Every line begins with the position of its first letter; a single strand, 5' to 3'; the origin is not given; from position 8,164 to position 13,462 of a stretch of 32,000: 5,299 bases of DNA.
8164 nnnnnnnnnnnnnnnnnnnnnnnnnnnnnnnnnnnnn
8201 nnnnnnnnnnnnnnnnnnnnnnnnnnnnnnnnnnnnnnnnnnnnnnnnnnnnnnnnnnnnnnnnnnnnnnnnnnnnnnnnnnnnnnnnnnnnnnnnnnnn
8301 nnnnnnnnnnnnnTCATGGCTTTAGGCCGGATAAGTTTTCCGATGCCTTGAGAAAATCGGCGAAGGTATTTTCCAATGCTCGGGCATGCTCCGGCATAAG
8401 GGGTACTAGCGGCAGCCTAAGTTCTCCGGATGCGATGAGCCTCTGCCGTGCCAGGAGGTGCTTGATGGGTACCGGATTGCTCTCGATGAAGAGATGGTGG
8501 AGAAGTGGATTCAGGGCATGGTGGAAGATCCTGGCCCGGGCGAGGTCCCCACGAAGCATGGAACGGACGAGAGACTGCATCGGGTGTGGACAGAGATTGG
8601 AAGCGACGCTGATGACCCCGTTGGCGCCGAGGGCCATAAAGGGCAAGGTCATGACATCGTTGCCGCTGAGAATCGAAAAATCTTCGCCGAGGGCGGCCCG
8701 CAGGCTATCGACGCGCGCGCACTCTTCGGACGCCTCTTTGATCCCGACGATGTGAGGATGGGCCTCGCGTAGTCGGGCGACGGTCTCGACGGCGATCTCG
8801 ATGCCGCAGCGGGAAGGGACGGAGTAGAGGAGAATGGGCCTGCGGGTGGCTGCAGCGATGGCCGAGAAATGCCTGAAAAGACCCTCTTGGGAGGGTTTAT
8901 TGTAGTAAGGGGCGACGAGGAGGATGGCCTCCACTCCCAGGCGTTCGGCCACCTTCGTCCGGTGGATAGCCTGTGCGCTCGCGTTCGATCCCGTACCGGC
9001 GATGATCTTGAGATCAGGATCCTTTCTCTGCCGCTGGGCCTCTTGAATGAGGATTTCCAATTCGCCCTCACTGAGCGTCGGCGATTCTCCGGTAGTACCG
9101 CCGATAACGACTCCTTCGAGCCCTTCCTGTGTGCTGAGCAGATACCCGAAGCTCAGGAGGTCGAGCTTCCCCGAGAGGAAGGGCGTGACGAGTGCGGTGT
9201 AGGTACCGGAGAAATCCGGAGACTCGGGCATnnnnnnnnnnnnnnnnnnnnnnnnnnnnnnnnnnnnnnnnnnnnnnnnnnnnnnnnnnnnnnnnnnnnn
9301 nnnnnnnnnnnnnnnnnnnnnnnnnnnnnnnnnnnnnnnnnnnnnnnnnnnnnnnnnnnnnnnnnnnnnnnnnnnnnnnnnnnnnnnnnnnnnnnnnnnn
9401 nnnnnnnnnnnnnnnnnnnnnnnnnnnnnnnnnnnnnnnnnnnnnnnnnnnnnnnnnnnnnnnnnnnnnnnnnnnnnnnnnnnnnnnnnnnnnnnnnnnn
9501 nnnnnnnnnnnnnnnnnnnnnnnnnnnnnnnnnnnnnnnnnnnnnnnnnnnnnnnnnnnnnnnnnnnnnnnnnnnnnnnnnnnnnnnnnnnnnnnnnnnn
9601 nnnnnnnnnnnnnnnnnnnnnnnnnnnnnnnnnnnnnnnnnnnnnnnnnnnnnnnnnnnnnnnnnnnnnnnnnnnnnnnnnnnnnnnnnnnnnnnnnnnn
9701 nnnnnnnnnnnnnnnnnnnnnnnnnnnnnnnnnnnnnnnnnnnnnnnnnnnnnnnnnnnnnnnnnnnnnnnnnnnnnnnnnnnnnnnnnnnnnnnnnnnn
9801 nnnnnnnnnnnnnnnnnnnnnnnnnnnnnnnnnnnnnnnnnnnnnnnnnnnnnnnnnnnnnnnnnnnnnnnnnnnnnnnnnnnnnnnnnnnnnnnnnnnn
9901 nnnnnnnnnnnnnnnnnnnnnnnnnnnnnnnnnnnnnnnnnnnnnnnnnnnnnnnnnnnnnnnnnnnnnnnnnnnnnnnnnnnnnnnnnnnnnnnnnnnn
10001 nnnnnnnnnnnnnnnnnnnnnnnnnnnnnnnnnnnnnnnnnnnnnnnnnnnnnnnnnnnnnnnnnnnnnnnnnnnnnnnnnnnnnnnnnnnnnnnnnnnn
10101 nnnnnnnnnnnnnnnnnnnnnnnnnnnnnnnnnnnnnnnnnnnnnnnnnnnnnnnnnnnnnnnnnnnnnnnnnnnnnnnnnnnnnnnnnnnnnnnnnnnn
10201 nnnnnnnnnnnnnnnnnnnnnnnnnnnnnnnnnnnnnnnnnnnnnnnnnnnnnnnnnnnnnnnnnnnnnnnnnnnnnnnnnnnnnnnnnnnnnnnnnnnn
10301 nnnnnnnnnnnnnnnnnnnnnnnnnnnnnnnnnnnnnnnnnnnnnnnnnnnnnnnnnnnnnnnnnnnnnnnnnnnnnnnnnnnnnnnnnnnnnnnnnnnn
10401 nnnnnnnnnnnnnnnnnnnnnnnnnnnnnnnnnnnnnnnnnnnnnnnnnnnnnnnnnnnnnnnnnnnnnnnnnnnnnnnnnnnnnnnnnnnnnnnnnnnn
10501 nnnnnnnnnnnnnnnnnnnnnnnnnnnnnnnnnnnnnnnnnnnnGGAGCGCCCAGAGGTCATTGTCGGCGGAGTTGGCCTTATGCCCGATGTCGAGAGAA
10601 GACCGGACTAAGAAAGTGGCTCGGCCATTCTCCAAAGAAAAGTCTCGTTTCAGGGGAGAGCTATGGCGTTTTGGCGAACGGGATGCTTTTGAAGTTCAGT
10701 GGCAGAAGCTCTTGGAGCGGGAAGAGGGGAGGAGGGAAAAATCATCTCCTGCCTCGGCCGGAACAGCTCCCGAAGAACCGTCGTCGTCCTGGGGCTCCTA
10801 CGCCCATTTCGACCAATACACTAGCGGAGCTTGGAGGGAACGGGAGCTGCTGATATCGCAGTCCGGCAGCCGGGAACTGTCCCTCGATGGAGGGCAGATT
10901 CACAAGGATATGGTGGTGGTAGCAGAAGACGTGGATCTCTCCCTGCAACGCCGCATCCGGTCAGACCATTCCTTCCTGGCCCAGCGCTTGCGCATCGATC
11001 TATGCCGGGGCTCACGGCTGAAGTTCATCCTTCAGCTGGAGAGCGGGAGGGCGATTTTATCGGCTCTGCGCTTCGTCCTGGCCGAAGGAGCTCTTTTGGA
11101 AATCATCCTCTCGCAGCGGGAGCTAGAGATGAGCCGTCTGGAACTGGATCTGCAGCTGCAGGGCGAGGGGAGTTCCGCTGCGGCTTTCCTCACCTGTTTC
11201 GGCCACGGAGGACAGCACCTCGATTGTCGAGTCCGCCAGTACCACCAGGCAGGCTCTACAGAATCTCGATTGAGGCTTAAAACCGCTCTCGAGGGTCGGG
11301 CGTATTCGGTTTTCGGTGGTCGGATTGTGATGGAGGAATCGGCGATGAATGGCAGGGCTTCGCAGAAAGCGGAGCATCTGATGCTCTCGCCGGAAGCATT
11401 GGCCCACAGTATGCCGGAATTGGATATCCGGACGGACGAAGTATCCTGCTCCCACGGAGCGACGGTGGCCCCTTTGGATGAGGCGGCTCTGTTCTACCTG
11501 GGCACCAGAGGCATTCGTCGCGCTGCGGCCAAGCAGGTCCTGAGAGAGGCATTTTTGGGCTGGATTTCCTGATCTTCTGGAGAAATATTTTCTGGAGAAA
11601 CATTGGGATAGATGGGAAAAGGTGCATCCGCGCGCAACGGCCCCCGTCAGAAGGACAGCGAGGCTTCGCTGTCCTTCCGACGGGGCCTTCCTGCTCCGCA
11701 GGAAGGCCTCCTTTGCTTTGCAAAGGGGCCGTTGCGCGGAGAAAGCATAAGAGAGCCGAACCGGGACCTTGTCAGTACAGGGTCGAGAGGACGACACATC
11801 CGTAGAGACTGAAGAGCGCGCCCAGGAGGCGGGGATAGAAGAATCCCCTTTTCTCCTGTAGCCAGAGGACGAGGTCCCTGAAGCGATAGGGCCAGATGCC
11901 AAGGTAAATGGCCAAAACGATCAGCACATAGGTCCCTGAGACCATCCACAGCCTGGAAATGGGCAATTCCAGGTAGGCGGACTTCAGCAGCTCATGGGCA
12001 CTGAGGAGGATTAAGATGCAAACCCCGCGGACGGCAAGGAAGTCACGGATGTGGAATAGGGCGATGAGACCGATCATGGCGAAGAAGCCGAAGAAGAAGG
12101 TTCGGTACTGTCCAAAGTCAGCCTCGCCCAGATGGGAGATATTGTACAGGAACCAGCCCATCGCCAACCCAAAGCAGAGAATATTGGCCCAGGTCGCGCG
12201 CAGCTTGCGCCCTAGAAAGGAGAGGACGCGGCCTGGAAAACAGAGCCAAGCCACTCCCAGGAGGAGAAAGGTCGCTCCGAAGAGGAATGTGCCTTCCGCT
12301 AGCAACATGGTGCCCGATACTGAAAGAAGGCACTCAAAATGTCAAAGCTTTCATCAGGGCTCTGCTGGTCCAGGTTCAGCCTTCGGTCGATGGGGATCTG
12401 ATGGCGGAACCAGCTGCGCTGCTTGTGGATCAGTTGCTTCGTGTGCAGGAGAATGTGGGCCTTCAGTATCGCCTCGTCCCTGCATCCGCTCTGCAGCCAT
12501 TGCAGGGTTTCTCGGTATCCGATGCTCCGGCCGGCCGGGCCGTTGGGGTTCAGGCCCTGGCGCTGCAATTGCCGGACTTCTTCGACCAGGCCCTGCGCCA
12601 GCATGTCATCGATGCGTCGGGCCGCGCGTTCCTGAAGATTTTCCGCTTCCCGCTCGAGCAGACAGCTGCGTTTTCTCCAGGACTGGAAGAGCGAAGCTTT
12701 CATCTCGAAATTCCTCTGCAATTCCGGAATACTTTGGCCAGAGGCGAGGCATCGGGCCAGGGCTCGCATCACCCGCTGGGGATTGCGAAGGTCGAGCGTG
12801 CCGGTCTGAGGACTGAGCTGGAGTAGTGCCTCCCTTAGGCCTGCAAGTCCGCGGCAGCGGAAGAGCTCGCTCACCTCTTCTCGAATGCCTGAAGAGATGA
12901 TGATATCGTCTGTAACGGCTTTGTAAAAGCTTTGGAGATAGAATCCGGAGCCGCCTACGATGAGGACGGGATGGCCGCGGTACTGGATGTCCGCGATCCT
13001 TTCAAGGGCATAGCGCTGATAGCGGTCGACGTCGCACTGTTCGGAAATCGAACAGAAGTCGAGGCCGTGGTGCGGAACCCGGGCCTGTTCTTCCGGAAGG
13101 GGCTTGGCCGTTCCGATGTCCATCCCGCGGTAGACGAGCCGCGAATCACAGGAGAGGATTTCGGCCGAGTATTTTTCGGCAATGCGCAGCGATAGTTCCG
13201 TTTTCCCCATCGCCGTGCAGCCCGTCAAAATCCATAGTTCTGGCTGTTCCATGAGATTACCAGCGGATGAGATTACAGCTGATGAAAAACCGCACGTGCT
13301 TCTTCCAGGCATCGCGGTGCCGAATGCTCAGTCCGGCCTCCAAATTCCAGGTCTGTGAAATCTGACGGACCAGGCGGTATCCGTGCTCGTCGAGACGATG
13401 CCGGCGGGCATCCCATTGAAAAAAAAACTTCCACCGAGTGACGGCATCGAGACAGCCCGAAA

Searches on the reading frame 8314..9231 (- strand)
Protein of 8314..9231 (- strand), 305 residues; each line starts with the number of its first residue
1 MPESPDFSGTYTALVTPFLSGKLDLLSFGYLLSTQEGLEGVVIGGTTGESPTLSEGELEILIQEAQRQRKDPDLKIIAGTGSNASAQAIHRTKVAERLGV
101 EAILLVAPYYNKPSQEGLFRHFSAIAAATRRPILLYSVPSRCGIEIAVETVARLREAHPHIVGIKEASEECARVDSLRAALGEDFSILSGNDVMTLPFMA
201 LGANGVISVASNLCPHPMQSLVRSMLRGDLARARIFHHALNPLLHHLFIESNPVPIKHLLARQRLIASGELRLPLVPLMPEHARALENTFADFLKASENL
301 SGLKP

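Call 6: search_protein_families(library=pfam, proteins=[window:8314-9231:-])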
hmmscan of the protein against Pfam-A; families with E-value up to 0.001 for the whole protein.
window:8314-9231:- (305 aa): 1 family
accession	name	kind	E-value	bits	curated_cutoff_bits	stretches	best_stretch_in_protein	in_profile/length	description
PF00701.28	DHDPS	-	5.6e-78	262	22.1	1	7-289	2-285/289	Dihydrodipicolinate synthetase family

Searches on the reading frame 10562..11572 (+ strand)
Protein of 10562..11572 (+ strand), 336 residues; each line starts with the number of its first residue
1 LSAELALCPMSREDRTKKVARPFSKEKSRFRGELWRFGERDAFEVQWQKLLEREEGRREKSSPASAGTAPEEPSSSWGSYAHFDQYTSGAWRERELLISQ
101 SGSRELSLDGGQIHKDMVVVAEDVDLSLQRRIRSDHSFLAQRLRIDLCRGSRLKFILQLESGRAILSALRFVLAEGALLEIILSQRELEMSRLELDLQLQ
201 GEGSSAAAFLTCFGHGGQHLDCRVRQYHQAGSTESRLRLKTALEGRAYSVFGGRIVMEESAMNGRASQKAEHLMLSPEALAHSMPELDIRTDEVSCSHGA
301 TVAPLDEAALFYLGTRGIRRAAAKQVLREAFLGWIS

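Call 6: search_protein_families(library=pfam, proteins=[window:10562-11572:+])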
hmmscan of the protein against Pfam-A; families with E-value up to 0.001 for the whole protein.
window:10562-11572:+ (336 aa): 1 family
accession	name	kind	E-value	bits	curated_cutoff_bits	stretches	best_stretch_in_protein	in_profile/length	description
PF01458.23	SUFBD_core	-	1e-44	153.1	27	1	111-331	9-232/232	SUF system FeS cluster assembly, SufBD core domain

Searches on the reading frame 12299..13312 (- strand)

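Call 7: search_protein_families(library=pfam, proteins=[window:12299-13312:-])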
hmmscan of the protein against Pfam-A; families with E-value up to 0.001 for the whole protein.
window:12299-13312:- (337 aa): 2 families
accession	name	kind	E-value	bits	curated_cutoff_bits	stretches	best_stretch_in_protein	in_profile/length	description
PF01715.23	IPPT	-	1.1e-58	199.2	23.6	1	60-305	2-243/243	IPP transferase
PF01745.22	IPT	-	8e-06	25.9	20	1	25-124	2-101/233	Isopentenyl transferase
